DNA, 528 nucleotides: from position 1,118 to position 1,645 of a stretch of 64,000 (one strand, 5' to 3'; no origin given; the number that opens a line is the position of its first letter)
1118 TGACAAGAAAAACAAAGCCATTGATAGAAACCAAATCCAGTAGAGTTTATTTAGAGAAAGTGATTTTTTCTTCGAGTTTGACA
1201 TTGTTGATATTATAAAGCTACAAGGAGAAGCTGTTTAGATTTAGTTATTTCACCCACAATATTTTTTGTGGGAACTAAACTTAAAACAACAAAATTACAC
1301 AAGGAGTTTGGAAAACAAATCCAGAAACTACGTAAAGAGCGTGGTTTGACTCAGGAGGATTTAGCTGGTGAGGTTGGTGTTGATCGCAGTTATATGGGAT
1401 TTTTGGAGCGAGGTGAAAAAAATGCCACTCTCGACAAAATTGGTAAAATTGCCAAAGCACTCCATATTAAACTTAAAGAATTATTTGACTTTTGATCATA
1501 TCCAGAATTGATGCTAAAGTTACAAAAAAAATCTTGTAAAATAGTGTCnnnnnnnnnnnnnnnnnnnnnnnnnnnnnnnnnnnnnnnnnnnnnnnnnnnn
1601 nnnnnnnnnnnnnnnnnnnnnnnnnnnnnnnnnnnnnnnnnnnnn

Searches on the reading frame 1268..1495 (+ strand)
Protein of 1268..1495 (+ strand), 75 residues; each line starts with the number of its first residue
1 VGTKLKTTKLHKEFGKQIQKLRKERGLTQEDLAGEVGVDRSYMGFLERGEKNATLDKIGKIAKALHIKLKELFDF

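Call 37: search_protein_families(library=pfam, proteins=[window:1268-1495:+], max_evalue=0.01)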
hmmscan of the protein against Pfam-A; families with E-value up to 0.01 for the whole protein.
window:1268-1495:+ (75 aa): 7 families
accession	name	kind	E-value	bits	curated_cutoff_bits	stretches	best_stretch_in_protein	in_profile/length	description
PF01381.28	HTH_3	-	9.8e-15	54.8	23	1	18-72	1-55/55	Helix-turn-helix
PF13560.12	HTH_31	-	3.3e-10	40.6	27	1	13-66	1-55/64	Helix-turn-helix domain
PF12844.13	HTH_19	-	1.2e-08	35.2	30.2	1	15-73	1-59/64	Helix-turn-helix domain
PF13443.12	HTH_26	-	3.4e-08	34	22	1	18-75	2-60/63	Cro/C1-type HTH DNA-binding domain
PF13744.12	HTH_37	-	0.00076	19.7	27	1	12-58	17-64/80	Helix-turn-helix domain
PF17762.8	HTH_ParB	-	0.0067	17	22.6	1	16-42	10-36/102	ParB HTH domain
PF13413.12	HTH_25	-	0.0077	16.5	24.6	0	19-50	3-34/62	Helix-turn-helix domain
